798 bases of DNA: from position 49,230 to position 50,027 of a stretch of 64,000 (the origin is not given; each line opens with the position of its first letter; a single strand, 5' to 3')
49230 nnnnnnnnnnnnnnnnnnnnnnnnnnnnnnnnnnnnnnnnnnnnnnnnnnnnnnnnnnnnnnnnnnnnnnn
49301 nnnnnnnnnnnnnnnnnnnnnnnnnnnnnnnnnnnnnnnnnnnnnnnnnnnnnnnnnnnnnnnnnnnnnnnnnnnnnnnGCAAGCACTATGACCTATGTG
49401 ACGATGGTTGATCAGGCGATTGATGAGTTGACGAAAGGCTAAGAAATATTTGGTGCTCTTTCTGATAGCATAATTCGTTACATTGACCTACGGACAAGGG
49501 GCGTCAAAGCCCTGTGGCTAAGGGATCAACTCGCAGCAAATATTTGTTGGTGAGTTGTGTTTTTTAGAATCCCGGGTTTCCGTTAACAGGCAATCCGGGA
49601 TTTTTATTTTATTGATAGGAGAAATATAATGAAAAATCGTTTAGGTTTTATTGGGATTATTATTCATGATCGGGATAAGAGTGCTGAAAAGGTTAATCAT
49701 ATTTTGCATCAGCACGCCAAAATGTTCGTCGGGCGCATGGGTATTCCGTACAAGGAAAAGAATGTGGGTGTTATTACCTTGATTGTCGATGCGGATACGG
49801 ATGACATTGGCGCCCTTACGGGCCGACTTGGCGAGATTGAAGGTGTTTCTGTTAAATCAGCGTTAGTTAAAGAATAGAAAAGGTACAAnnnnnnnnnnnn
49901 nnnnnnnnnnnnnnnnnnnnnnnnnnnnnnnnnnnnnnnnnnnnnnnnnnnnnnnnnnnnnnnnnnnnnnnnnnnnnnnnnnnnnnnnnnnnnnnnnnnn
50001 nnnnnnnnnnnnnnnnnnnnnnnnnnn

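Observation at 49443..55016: Complete HydE/F/G maturation cluster headed by a TM1266-like regulator and an aspartase-like gene, behind a terminator-containing leader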

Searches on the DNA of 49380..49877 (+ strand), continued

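Call 48: search_with_rna_model(model_id=R2, sources=[L081, L082, L083, L084, L085, L086, L087, L088, L089, L090, L091, L092, L093, L094, L095, L096, L097, L098, L099, L100, L101, L102, L103, L104, L105, L106, L107, L108, L109, L110, L111, L112, L113, L114, L115, L116, L117, L118, L119, L120, L121, L122, L123, L124, L125, L126, L127, L128, L129, L130, L131, L132, L133, L134, L135, L136, L137, L138, L139, L140, L141, L142, L143, L144, L145, L146, L147, L148, L149, L150, L151, L152, L153, L154, L155, L156, L157, L158, L159, L160], max_evalue=2, make_alignment=true)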
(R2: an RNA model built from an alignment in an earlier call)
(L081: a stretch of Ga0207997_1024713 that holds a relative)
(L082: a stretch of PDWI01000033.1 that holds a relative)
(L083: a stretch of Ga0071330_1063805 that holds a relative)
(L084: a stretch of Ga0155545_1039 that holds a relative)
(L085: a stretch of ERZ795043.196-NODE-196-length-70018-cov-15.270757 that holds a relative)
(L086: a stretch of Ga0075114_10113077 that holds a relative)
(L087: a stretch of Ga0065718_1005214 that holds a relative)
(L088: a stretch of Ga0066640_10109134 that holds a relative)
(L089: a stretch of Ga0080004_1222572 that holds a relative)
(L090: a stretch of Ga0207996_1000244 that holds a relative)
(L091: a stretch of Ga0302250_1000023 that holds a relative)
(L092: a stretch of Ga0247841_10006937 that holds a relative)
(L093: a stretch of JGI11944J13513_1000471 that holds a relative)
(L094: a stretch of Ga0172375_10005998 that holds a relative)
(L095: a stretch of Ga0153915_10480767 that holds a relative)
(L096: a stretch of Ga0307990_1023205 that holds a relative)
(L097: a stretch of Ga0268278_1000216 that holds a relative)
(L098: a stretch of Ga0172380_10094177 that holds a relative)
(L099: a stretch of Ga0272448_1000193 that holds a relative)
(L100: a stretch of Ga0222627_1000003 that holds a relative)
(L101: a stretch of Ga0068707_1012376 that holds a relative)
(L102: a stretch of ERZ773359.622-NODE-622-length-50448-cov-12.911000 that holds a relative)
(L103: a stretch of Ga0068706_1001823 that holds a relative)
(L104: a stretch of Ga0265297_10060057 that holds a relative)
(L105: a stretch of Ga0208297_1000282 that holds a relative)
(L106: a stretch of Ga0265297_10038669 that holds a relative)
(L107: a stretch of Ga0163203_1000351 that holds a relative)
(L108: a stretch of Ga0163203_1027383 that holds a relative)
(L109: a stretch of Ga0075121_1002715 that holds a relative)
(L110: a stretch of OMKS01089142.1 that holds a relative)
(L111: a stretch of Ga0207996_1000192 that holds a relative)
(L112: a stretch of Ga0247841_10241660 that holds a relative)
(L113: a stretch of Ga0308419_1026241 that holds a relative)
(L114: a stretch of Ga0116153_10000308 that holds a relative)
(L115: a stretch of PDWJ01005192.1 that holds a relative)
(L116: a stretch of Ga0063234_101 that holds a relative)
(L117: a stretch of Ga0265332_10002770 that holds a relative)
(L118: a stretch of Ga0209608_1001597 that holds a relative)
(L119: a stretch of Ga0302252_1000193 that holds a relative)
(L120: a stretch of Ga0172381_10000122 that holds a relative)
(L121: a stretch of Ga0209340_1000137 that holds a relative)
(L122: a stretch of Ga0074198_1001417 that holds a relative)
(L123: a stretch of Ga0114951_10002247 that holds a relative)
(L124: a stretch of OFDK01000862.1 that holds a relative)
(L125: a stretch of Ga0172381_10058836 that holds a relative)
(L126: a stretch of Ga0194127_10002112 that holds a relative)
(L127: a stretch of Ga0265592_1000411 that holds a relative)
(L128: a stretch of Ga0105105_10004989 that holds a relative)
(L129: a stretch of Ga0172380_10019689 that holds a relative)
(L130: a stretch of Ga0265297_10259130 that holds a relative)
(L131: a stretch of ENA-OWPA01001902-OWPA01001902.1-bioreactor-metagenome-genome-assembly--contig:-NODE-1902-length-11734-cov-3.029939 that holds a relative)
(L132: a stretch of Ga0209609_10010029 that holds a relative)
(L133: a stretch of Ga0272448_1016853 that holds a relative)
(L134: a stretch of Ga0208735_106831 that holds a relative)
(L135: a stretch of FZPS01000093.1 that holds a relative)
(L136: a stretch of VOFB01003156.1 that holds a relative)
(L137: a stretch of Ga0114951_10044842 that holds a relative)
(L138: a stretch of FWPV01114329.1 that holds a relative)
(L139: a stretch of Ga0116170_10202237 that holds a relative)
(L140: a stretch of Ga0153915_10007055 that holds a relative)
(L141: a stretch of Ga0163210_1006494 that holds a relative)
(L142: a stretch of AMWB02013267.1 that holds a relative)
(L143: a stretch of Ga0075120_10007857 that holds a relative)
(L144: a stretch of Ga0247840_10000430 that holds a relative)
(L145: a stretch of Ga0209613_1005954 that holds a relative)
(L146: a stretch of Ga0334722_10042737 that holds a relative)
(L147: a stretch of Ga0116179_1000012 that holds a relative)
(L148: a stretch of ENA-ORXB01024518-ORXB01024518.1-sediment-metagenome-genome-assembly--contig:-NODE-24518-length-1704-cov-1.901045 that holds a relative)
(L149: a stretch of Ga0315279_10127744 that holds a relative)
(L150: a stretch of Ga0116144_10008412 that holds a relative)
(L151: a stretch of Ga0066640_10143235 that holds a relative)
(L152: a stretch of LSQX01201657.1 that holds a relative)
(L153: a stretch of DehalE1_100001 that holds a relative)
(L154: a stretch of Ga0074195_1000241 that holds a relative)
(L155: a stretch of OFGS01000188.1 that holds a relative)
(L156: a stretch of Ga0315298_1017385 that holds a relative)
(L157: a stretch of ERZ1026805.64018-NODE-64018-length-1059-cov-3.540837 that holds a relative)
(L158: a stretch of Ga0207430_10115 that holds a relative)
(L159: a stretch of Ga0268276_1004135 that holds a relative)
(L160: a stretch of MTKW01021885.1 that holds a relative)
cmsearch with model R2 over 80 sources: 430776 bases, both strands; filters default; matches with E-value up to 2: 64.
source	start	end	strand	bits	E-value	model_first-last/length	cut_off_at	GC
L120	3832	3878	+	48.8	5e-10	1-44/44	no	0.51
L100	3895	3938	+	46.1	2.7e-09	1-44/44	no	0.41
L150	3878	3922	+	45.1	5e-09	1-44/44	no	0.64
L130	230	275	+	44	9.6e-09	1-44/44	no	0.46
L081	1279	1322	+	44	9.7e-09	1-44/44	no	0.45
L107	3853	3898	+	43.7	1.2e-08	1-44/44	no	0.61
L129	1274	1317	+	43.3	1.5e-08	1-44/44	no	0.59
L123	3868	3911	+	43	1.8e-08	1-44/44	no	0.57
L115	3738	3780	+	42.7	2.2e-08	1-44/44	no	0.44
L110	697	740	+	42.4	2.6e-08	1-44/44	no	0.5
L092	3450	3493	+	42.2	3e-08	1-44/44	no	0.61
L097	3789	3831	+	41.3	5.2e-08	1-44/44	no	0.37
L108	1083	1128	+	41.2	5.4e-08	1-44/44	no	0.48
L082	3834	3876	+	40.9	6.3e-08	1-44/44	no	0.53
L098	1446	1489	+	40.9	6.7e-08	1-44/44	no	0.5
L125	449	494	+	40.8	6.8e-08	1-44/44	no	0.5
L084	3861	3906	+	40.3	9.5e-08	1-44/44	no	0.54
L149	1464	1507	+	39.4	1.6e-07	1-44/44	no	0.59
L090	3894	3937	+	39.2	1.9e-07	1-44/44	no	0.52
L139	363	410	+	39.1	2e-07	1-44/44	no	0.54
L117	3904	3944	+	39.1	2e-07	1-44/44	no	0.41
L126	3887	3928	+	38.4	3e-07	1-44/44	no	0.64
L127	3688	3731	+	37.9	4.1e-07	1-44/44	no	0.45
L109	3898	3940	+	37.8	4.5e-07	1-44/44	no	0.56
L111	3898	3940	+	37.8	4.5e-07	1-44/44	no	0.56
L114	3503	3553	+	37.2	6.5e-07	1-44/44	no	0.47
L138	1454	1499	+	36.8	8.2e-07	1-44/44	no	0.67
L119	3775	3816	+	36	1.3e-06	1-44/44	no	0.43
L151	220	263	+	35.9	1.4e-06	1-44/44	no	0.45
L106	2225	2272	+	34.6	3.2e-06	1-44/44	no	0.46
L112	209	258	+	34.3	3.7e-06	1-44/44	no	0.58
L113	1824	1873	+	33.8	5e-06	1-44/44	no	0.44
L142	1040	1083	+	33.2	7.3e-06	1-44/44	no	0.55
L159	3850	3898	+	33.1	7.7e-06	1-44/44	no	0.47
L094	1854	1894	+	32.5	1.2e-05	1-44/44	no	0.44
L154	3760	3807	+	32.4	1.2e-05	1-44/44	no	0.5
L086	54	95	+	32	1.5e-05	1-44/44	no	0.38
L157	603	643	+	29.5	7.4e-05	1-44/44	no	0.46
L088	29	70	+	28.8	0.00011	1-44/44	no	0.48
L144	1860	1899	+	28.1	0.00017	1-44/44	no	0.62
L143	3887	3931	+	25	0.0011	1-44/44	no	0.53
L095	867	910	+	25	0.0012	1-44/44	no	0.48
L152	2005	2043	+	24.2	0.0019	1-44/44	no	0.51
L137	1202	1250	+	21.9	0.0076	1-44/44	no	0.55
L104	327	369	+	21.8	0.0081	1-44/44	no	0.47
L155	3842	3886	+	21.8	0.0086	1-44/44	no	0.51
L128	1163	1201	+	21.3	0.011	1-44/44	no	0.44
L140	3854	3895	+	21.2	0.012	1-44/44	no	0.62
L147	3872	3913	+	20.9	0.015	1-44/44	no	0.55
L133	1143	1184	+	20.6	0.018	1-44/44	no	0.67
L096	1131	1172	+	20.3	0.021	1-44/44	no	0.38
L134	761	801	+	20.2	0.023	1-44/44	no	0.63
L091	3787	3834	+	20.1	0.023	1-44/44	no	0.6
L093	208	249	+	20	0.025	1-44/44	no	0.5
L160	1585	1627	+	19.9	0.027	1-44/44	no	0.58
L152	2051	2091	+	18.7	0.055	1-44/44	no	0.49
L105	3846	3886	+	18.5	0.064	1-44/44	no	0.44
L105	7342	7384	-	16.4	0.24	1-44/44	no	0.53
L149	1519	1546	-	15.6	0.38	1-44/44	no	0.43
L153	3897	3936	+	15.5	0.39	1-44/44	no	0.32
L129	1925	1961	-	15.4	0.43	1-44/44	no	0.54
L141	1500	1539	+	15.2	0.47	1-44/44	no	0.62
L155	7994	8021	-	13.9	1.1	1-44/44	no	0.43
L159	1646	1727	+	13.9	1.1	1-44/44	no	0.52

Alignment A8: 64 matches aligned to the model, 123 columns, each read 5' to 3' on its own strand. Consensus structure (alignment columns), stored with it:
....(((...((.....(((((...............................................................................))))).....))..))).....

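Call 61: search_with_rna_model(model_id=R2, source=window, filters=off, max_evalue=1, show_alignments=2)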
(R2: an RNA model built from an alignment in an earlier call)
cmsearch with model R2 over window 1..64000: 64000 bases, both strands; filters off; matches with E-value up to 1: 7.
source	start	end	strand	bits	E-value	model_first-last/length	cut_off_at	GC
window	49483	49529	+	24.5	0.00024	1-44/44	no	0.55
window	25051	25078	+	18.5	0.0095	1-44/44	no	0.54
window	11724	11773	+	11.3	0.81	1-44/44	no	0.42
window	26227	26297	+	11.2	0.82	1-44/44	no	0.45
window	40790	40846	-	11.1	0.88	1-44/44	no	0.53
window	18410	18500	-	11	0.93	1-44/44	no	0.35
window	20737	20800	-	10.9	0.99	1-44/44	no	0.39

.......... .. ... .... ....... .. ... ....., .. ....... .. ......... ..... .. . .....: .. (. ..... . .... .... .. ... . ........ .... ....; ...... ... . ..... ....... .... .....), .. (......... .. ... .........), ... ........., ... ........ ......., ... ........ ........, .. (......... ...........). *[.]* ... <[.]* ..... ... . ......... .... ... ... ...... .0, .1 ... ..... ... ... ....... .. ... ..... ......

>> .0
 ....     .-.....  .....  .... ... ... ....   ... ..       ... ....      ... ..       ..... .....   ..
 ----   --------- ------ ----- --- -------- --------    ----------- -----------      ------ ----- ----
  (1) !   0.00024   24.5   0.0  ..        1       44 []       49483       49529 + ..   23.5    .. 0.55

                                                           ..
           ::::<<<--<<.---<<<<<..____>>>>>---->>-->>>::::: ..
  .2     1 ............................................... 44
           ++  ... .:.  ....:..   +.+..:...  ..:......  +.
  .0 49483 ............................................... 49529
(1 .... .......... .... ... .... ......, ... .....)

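Call 63: search_rna_families(sources=[L050, L060, L065, L012, L016, L118, L055, L053], threshold=evalue, max_evalue=5)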
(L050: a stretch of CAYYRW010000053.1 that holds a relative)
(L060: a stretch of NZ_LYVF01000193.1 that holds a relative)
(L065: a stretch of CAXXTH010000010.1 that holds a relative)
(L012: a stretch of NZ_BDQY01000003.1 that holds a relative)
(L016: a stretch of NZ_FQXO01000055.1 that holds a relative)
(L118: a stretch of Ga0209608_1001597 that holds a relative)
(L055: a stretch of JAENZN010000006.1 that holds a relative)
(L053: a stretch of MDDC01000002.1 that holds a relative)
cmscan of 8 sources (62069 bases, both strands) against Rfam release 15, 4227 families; matches with E-value up to 5: 3.
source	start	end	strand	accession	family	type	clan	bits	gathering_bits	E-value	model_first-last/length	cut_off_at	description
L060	6131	6247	+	RF01055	Molybdenum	Cis-reg; riboswitch;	-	69.8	36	8.9e-15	1-135/135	no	Molybdenum/Tungsten riboswitch aptamer (Moco RNA motif)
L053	6449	6516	-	RF00993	mir-1473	Gene; miRNA;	-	24.4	95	1.4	1-80/80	no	mir-1473 microRNA precursor family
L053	6861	6927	+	RF02837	anti-hemB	Gene; sRNA;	-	21.7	49.5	1.1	1-81/81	no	Burkholderia RNA 7 (anti-hemB)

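Call 83: search_with_rna_model(model_id=R2, sources=[L166, L167, L168, L169, L161, L163, L164], max_evalue=1, show_alignments=0)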
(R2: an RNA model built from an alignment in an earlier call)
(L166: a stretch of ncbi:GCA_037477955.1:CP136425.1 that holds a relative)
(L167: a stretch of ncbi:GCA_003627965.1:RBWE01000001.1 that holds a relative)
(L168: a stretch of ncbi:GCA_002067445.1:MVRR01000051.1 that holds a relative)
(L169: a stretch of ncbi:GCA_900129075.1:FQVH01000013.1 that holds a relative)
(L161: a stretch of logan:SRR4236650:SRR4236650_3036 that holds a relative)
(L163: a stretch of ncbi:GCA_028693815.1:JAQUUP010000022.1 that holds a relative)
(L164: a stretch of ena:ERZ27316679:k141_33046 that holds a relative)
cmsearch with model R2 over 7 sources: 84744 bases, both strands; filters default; matches with E-value up to 1: 7.
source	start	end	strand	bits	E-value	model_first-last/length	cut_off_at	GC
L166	6323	6362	+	34.8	5.4e-07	1-44/44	no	0.6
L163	2392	2435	+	32.2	2.8e-06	1-44/44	no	0.39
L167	3437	3477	+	26.1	0.00012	1-44/44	no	0.54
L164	2396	2439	+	25.5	0.00017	1-44/44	no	0.43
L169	6579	6621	+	22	0.0015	1-44/44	no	0.51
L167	3374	3420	+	18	0.017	1-44/44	no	0.68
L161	2328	2373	+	15.7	0.069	1-44/44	no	0.52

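Call 89: search_with_rna_model(model_id=R2, sources=[L170, L171, L172], max_evalue=1, show_alignments=0)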
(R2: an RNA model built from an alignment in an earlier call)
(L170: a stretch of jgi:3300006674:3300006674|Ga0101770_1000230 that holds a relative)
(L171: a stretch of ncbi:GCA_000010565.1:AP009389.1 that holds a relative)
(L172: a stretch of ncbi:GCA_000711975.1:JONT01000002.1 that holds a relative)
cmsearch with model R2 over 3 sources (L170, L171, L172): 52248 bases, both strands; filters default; matches with E-value up to 1: 5.
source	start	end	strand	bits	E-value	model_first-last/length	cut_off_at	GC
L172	5203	5243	+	27.3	3.4e-05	1-44/44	no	0.63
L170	6124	6164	+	26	7.7e-05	1-44/44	no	0.54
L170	6075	6115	+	20.4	0.0024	1-44/44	no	0.51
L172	5150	5191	+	17.5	0.015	1-44/44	no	0.52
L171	3762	3804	+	16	0.036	1-44/44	no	0.51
